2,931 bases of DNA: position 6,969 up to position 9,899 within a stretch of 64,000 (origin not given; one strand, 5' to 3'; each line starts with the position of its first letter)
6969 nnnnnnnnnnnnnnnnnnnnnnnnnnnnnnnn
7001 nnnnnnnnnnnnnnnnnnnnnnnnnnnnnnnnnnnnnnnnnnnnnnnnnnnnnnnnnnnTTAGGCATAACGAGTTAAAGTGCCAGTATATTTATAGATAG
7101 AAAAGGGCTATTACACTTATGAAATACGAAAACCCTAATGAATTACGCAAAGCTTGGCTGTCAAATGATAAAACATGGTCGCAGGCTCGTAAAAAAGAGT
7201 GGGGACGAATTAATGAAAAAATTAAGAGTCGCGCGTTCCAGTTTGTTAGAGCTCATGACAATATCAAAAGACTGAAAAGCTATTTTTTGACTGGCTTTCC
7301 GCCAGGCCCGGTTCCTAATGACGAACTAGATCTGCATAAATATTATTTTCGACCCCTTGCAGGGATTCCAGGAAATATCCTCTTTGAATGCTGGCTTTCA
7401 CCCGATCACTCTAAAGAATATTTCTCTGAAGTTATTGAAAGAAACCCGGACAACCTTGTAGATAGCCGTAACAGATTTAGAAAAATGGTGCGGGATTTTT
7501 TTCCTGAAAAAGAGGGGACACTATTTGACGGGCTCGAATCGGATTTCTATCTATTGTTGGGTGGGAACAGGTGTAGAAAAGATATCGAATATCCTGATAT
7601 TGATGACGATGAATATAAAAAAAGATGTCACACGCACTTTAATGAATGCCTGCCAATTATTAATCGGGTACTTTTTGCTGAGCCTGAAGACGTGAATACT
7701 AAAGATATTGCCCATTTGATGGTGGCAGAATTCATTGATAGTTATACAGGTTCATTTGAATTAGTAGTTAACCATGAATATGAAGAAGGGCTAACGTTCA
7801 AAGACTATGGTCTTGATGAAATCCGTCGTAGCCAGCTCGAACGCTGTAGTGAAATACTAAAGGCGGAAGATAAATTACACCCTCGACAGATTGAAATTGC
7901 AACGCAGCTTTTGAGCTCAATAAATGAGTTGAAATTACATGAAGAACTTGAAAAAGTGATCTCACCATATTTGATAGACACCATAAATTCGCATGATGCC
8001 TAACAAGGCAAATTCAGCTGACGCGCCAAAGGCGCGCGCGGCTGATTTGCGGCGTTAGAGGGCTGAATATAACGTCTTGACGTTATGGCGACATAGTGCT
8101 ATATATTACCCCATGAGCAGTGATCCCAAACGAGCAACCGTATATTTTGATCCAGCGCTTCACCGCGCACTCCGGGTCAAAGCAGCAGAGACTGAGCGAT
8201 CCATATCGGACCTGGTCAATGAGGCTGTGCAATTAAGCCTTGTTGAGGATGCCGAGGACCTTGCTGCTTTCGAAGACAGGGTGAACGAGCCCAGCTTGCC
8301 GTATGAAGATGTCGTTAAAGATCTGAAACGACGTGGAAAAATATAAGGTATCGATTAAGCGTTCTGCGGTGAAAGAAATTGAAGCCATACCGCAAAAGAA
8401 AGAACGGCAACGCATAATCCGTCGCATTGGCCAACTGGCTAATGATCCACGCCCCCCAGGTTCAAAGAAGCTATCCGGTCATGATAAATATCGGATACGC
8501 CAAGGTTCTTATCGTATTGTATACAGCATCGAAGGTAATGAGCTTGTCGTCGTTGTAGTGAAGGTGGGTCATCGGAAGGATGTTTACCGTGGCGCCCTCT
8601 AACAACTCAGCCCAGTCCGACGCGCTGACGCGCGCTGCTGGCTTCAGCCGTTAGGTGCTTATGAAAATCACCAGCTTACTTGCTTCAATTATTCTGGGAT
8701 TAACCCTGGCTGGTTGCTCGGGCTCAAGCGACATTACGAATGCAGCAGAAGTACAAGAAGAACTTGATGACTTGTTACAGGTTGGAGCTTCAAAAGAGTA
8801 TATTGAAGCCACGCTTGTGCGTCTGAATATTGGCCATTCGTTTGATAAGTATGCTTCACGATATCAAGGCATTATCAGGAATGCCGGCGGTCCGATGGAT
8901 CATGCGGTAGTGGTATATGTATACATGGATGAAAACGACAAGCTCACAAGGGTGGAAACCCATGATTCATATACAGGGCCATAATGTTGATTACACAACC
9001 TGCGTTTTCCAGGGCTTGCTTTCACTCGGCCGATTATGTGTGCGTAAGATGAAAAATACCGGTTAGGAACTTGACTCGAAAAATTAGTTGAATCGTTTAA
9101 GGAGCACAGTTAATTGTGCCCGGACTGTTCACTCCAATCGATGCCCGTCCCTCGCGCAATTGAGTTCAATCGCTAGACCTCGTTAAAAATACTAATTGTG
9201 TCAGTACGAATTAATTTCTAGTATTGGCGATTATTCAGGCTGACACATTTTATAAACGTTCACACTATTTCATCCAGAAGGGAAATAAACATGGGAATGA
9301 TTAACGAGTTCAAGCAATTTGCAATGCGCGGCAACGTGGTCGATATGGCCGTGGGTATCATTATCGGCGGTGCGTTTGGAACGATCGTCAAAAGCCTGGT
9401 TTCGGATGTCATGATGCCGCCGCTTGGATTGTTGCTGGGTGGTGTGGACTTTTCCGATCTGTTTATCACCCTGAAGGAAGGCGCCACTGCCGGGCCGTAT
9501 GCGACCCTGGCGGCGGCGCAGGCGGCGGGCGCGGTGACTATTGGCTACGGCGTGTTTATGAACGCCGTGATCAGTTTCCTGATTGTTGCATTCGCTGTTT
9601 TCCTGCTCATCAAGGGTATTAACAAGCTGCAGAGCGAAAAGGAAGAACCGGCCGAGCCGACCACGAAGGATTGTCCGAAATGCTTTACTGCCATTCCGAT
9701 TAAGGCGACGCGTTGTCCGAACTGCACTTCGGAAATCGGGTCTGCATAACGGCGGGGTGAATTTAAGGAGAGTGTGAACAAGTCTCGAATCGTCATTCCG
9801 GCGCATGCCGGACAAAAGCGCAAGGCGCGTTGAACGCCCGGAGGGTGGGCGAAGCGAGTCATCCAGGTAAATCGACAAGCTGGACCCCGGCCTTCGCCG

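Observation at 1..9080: Low-GC integron cassette array (6 intact attC sites plus a near-duplicate and a possible degenerate one) abutting mscL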

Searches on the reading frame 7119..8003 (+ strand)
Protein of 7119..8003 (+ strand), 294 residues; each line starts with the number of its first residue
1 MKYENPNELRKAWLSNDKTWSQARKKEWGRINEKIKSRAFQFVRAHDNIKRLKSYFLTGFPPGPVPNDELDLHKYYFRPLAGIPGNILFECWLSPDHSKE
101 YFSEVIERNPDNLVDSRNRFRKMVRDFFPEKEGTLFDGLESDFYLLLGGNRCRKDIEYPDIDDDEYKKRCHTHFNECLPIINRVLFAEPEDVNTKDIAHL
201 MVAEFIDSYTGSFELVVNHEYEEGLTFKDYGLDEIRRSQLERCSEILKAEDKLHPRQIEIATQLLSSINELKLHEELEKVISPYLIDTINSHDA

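Call 8: search_protein_families(library=pfam, proteins=[window:7119-8003:+], max_evalue=0.01)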
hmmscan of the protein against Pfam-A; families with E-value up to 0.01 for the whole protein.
window:7119-8003:+ (294 aa): 0 families

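Call 20: search_protein_families(library=padloc, proteins=[window:7119-8003:+], max_evalue=0.01)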
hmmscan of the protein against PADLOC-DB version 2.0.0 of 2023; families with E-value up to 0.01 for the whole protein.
window:7119-8003:+ (294 aa): 0 families

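Call 47: find_homologous_proteins(query=window:7119-8003:+, max_evalue=0.001)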
Query window:7119-8003:+ (294 aa): 4 proteins with E <= 0.001 among 880 candidates.
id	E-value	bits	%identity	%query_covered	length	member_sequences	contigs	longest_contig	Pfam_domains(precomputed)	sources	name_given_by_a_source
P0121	3.7e-200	682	100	100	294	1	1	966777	-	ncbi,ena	-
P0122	3.7e-134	465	69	97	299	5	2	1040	-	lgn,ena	-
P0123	1.9e-118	413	62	97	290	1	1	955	-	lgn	-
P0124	9.5e-100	352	56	98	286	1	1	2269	-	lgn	-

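Call 49: find_encoding_contigs(protein=P0121, flank=10000, max_places=4)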
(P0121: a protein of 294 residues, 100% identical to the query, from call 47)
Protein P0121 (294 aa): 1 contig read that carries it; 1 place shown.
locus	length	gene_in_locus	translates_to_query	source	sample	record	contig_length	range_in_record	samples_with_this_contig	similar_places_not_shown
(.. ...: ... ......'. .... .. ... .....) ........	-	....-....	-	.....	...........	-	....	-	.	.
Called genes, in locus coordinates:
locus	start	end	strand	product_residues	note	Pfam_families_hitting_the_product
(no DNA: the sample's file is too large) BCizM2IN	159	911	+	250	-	PF00211:Guanylate_cyc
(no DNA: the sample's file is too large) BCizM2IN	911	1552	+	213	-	PF18967:PycTM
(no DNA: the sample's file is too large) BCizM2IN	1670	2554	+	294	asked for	-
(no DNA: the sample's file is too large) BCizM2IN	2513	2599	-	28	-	?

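Call 50: list_cluster_members(proteins=[P0121, P0122, P0124])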
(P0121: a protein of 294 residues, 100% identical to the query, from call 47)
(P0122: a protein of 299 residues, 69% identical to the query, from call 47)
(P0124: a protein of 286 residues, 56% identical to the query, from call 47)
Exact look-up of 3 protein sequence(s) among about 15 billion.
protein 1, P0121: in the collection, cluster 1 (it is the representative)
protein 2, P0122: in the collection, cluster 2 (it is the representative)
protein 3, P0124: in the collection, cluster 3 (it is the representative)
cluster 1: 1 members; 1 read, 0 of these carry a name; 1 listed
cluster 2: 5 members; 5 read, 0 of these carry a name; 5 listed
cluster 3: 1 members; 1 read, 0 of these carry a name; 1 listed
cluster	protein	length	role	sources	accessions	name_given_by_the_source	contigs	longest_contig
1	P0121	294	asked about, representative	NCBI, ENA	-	-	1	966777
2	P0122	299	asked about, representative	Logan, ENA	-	-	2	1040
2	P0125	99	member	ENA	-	-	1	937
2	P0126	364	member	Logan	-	-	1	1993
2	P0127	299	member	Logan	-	-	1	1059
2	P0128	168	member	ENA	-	-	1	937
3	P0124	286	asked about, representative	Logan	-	-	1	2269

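Call 56: search_protein_families(library=ncbifam, proteins=[window:7119-8003:+], max_evalue=0.01)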
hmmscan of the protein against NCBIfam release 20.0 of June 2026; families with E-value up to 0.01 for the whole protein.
window:7119-8003:+ (294 aa): 0 families

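Call 57: search_protein_families(library=phrogs, proteins=[window:7119-8003:+], max_evalue=0.01)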
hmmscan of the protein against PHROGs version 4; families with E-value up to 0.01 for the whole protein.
window:7119-8003:+ (294 aa): 0 families

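Call 69: predict_structure(alignment_id=A4)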
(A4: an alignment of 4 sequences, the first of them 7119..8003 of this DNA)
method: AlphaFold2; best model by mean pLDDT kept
length: 294 residues; sequences in the alignment: 4
mean_pLDDT: 43.4   pTM: 0.39
mean pLDDT of the five models: 43.4, 42.6, 38.4, 38.2, 34.8
residues with pLDDT >= 90: 0; 70-90: 2; 50-70: 74; < 50: 218
segments of 3 or more residues with pLDDT < 50: 1-14, 30-32, 34-103, 105-107, 109-161, 169-175, 181-190, 208-230, 245-249, 251-254, 281-294
pLDDT, mean of each block of 10 residues (from residue 1): 37 51 51 44 36 37 36 33 37 38 46 35 30 29 30 38 52 48 43 58 51 44 42 52 49 49 63 57 47 38
secondary structure, 60 per line:
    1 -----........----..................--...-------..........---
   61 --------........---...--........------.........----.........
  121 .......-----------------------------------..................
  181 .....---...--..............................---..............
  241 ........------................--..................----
elements in order: H6-13 H18-35 H48-57 H69-76 H85-92 H99-107 H112-127 H163-185 H194-223 H227-248 H255-270 H273-290

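Call 70: search_protein_representatives(alignment_id=A4)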
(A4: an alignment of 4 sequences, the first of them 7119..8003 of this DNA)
Query: 4 sequences, 290 profile positions. Proteins with E-value up to 0.001 (for the whole library): 69; up to 1e-10: 33; up to 1e-30: 7. The best 69 are listed.
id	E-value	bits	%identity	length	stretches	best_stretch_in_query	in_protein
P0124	1.1e-156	537.1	-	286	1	1-290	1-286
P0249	2.8e-48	181.3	-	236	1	52-284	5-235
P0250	5.9e-43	163.8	-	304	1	8-287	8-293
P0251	3.7e-35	138.2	-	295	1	7-285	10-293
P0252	2.6e-32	128.9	-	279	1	4-285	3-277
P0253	8.7e-32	127.1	-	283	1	8-284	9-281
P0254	5.3e-31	124.6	-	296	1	3-218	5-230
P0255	6.8e-30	120.9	-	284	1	4-288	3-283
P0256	9.3e-27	110.6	-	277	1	4-285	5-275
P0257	2.2e-25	106.1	-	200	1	88-287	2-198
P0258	1.7e-24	103.2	-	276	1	11-220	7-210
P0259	2.0e-22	96.4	-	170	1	124-288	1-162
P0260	3.8e-22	95.5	-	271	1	8-269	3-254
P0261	1.2e-20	90.6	-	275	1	4-214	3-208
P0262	2.2e-20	89.7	-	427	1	12-172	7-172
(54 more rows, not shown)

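Call 73: search_protein_families(library=pfam, alignment_id=A5, max_evalue=0.01)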
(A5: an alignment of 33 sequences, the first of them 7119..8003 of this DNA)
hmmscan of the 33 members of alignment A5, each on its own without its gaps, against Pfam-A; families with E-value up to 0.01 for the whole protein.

A. member 1, window:7119-8003:+ (294 aa): 0 families

B. families by the number of members that match (of 33 scanned): 0 families

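Call 79: search_solved_structures(query=A5, max_evalue=1)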
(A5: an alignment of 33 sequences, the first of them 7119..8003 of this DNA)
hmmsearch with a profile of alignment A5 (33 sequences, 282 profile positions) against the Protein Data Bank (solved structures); distinct sequences matched with E-value up to 1: 2.
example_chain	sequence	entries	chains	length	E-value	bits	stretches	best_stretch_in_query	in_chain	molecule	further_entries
3mhh_E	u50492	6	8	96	0.69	12.6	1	27-81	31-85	SAGA-associated factor 73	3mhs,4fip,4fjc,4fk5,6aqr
3m99_D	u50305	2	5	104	0.84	12.4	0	27-81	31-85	SAGA-associated factor 73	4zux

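Call 80: predict_structure(alignment_id=A5)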
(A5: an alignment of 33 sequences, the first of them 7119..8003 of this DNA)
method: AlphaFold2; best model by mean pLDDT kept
length: 294 residues; sequences in the alignment: 33
mean_pLDDT: 91.7   pTM: 0.88
mean pLDDT of the five models: 91.7, 91.4, 90.3, 89.0, 88.8
residues with pLDDT >= 90: 231; 70-90: 48; 50-70: 12; < 50: 3
segments of 3 or more residues with pLDDT < 50: none
pLDDT, mean of each block of 10 residues (from residue 1): 66 89 96 96 93 96 89 90 96 96 94 94 95 95 85 95 97 96 97 97 97 93 87 92 93 94 96 94 79 53
secondary structure, 60 per line:
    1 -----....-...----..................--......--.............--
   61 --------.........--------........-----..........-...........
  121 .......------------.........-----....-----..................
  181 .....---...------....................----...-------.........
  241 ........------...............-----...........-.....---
elements in order: H6-9 H18-35 H38-43 H46-58 H69-77 H86-93 H99-108 H110-127 H140-148 H154-157 H163-185 H198-217 H232-248 H255-269 H275-285 H287-291

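Call 84: find_encoding_contigs(protein=P0124, flank=5000, max_places=3)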
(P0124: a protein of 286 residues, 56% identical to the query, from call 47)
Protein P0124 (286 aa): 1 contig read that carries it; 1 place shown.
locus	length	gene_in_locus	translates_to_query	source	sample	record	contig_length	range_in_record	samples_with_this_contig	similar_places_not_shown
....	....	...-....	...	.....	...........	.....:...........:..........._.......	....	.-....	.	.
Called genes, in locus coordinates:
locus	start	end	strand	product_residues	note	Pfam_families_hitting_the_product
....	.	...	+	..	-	?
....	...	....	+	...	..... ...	-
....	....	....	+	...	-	?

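Call 89: fold_search(model_id=the predicted structure, library=pdb)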
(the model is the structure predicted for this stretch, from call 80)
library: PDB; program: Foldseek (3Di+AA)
matches with E <= 10: 205; with E <= 0.001: 0
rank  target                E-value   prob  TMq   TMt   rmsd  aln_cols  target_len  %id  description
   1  5k7v_A                3.1e-01  0.38  0.22  0.23  16.2       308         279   13  Computational Design of Self-Assembling Cyclic Protein Homooligomers (released 2017-04-12)
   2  6n85_B                5.4e-01  0.54  0.33  0.27  12.6       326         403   12  Resistance to inhibitors of cholinesterase 8A (Ric8A) protein in complex with MBP-tagged transducin-alpha residues 327 (released 2019-07-10)
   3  7pua_F3               7.9e-01  0.18  0.21  0.10  18.3       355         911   10  Middle assembly intermediate of the Trypanosoma brucei mitoribosomal small subunit (released 2022-03-02)
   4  9d43                  8.2e-01  0.15  0.22  0.09  15.5       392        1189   12  Cryo-EM structure of unliganded yeast Exportin Msn5 (released 2025-03-19)
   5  6vfk_B                1.1e+00  0.25  0.26  0.26  15.7       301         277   13  De novo designed tetrahedral nanoparticle T33_dn10 displaying 4 copies of BG505-SOSIP trimer on the surface (released 2020-07-22)
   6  9gnj_A                1.2e+00  0.23  0.30  0.28  15.3       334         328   13  Crystal structure of a PP2A B56gamma double phosphorylated BRCA2 complex (released 2025-09-24)
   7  7usd_B                1.2e+00  0.10  0.18  0.07  22.9       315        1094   13  Cryo-EM structure of D-site Rac1-bound WAVE Regulatory Complex (released 2022-09-21)
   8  5dll                  1.3e+00  0.20  0.26  0.13  14.9       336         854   10  Aminopeptidase N (pepN) from Francisella tularensis subsp. tularensis SCHU S4 (released 2015-09-16)
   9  9fqr_Xr               1.3e+00  0.12  0.20  0.13  15.1       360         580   10  96-nm repeat of axonemal doublet microtubules from bovine sperm (released 2025-03-26)
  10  9e5c_2u               1.6e+00  0.25  0.29  0.23  12.1       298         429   11  Cryo-EM structure of 96 nm repeat of microtubule doublet from T. brucei flagellum (released 2025-03-12)
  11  8u1x_B                1.6e+00  0.18  0.29  0.20  17.0       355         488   12  The structure of the PP2A-B56Delta holoenzyme mutant - E197K (released 2024-01-17)
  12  7xyt_D                2.0e+00  0.15  0.22  0.25  14.1       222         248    8  Crystal structure of ZER1 bound to AFLH degron (released 2022-12-28)
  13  7uwf_C                2.0e+00  0.15  0.22  0.15  14.7       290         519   11  Human Rix1 sub-complex scaffold (released 2022-11-02)
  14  9ew6_A                2.1e+00  0.12  0.20  0.24  13.8       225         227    9  Binary structure of 14-3-3s and BRAF phosphopeptide (pS365) (released 2025-04-16)
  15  6i2m_B                2.1e+00  0.06  0.16  0.15  17.6       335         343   13  Crystal structure of vaccinia virus protein A55 BTB-Back domain in complex with human Cullin-3 N-terminus (released 2019-01-23)
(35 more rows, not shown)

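Call 94: fold_search(model_id=the predicted structure, library=viral)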
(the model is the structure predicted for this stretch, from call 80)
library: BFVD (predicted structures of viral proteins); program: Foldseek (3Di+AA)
matches with E <= 10: 71; with E <= 0.001: 0
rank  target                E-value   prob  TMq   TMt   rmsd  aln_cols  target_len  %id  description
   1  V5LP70                4.5e-01  0.15  0.18  0.17  19.2       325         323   18  (no name in the UniProt tables at hand)
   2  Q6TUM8                1.1e+00  0.07  0.14  0.12  19.5       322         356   13  146R [Yaba monkey tumor virus (strain VR587)]
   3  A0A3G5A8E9            1.5e+00  0.08  0.17  0.18  16.0       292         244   14  DUF4116 domain-containing protein [Homavirus sp.]
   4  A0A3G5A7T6            1.8e+00  0.07  0.16  0.18  19.4       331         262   11  Uncharacterized protein [Hyperionvirus sp.]
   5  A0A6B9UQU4            2.1e+00  0.12  0.22  0.20  19.2       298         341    8  (no name in the UniProt tables at hand)
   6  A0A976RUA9            2.1e+00  0.02  0.09  0.07  26.7       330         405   14  (no name in the UniProt tables at hand)
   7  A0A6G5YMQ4            2.4e+00  0.12  0.19  0.08  17.5       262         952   10  (no name in the UniProt tables at hand)
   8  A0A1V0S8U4            2.4e+00  0.05  0.15  0.11  17.6       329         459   13  Ankyrin repeat protein [Catovirus CTV1]
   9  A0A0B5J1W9            2.9e+00  0.08  0.18  0.08  17.2       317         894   13  Dihydrofolate reductase motif-containing protein [Pandoravirus inopinatum]
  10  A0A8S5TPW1            3.2e+00  0.15  0.23  0.18   9.7       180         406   14  DNA circularization protein [Myoviridae sp. ct2AC8]
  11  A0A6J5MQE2            3.2e+00  0.06  0.14  0.11  20.5       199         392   15  Uncharacterized protein [uncultured Caudovirales phage]
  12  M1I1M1                3.6e+00  0.04  0.13  0.12  21.7       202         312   12  (no name in the UniProt tables at hand)
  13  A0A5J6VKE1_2          3.7e+00  0.11  0.25  0.12  14.0       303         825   10  Uncharacterized protein [Megaviridae environmental sample]
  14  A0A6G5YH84            3.9e+00  0.05  0.19  0.14  17.2       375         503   13  (no name in the UniProt tables at hand)
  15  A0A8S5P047            4.1e+00  0.06  0.13  0.17  13.7       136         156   12  Uncharacterized protein [Myoviridae sp. ctLnO19]
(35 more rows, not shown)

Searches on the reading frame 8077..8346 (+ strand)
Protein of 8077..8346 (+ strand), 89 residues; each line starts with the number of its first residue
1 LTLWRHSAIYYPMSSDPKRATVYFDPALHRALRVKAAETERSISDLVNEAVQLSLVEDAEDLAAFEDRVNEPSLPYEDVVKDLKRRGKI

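Call 7: search_protein_families(library=pfam, proteins=[window:8077-8346:+], max_evalue=0.01)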
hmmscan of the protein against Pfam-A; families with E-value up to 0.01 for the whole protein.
window:8077-8346:+ (89 aa): 2 families
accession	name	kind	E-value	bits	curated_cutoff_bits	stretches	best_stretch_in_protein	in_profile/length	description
PF20605.4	Antitox_RHH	-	4.2e-07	30.4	27.2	1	21-53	8-40/50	Antitoxin-like ribbon-helix-helix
PF22513.2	FitA-like_RHH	-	0.0049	17.3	27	1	25-44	9-28/39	Antitoxin FitA-like, ribbon-helix-helix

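Call 20: search_protein_families(library=padloc, proteins=[window:8113-8346:+], max_evalue=0.01)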
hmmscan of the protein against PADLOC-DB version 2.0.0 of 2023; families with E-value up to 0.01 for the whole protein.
window:8113-8346:+ (77 aa): 0 families

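Call 56: search_protein_families(library=ncbifam, proteins=[window:8113-8346:+], max_evalue=0.01)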
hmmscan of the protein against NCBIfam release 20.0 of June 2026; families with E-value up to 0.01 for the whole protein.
window:8113-8346:+ (77 aa): 2 families
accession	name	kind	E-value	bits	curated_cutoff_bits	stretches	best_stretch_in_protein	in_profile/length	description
NF052617.1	slr0373_blue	equivalog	2.9e-06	27.2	100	1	6-44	4-42/113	slr0373 family blue light stress response protein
NF048017.1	antitoxin_RelB_like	equivalog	9.2e-05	22.6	50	1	13-70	3-65/70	type II toxin-antitoxin system RelB family antitoxin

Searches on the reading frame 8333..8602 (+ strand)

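Call 7: search_protein_families(library=pfam, proteins=[window:8333-8602:+], max_evalue=0.01)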
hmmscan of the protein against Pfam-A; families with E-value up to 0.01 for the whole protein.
window:8333-8602:+ (89 aa): 2 families
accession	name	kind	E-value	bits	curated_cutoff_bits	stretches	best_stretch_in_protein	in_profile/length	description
PF05016.21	ParE_toxin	-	4.1e-12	47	23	1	6-85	1-89/89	ParE toxin of type II toxin-antitoxin system, parDE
PF15781.12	ParE-like_toxin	-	0.0055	17.1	28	1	12-86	7-84/87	ParE-like toxin of type II bacterial toxin-antitoxin system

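Call 20: search_protein_families(library=padloc, proteins=[window:8333-8602:+], max_evalue=0.01)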
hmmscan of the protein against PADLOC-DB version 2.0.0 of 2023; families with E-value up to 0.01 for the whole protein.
window:8333-8602:+ (89 aa): 0 families

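Call 56: search_protein_families(library=ncbifam, proteins=[window:8333-8602:+], max_evalue=0.01)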
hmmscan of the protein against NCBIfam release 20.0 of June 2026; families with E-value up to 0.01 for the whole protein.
window:8333-8602:+ (89 aa): 1 family
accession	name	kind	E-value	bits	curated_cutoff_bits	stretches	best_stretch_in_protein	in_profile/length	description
TIGR02385.1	RelE_StbE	subfamily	4.6e-06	27.1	27.9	1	8-85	4-88/88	type II toxin-antitoxin system mRNA interferase toxin, RelE/StbE family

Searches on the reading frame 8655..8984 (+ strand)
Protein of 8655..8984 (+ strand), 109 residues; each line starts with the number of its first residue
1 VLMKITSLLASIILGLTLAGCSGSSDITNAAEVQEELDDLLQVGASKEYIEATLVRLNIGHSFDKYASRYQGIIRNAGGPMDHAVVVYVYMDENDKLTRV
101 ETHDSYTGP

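Call 7: search_protein_families(library=pfam, proteins=[window:8655-8984:+], max_evalue=0.01)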
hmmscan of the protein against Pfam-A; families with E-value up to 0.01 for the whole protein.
window:8655-8984:+ (109 aa): 0 families

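Call 20: search_protein_families(library=padloc, proteins=[window:8661-8984:+], max_evalue=0.01)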
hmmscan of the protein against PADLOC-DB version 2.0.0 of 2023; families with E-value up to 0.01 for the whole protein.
window:8661-8984:+ (107 aa): 0 families

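Call 56: search_protein_families(library=ncbifam, proteins=[window:8661-8984:+], max_evalue=0.01)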
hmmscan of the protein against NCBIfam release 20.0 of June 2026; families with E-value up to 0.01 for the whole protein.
window:8661-8984:+ (107 aa): 0 families

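Call 57: search_protein_families(library=phrogs, proteins=[window:8661-8984:+], max_evalue=0.01)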
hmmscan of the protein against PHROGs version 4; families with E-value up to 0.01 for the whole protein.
window:8661-8984:+ (107 aa): 0 families

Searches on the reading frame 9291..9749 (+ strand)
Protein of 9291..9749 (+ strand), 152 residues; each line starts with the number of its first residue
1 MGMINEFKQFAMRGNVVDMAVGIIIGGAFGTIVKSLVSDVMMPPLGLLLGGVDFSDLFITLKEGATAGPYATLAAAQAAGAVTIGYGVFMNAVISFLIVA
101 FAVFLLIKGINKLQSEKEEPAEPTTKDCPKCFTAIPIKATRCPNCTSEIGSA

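Call 7: search_protein_families(library=pfam, proteins=[window:9291-9749:+], max_evalue=0.01)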
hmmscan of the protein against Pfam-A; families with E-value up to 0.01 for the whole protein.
window:9291-9749:+ (152 aa): 2 families
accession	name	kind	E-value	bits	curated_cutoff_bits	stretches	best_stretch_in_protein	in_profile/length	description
PF01741.23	MscL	-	2.7e-43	147.7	27.4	1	3-135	1-118/123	Large-conductance mechanosensitive channel, MscL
PF12773.13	DZR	-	0.0068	17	27.3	1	125-146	12-31/45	Double zinc ribbon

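Call 16: find_encoding_contigs(protein=window:9291-9749:+, flank=10000, max_places=6)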
Protein window:9291-9749:+ (152 aa): no gene with exactly this product is on record in the collection.
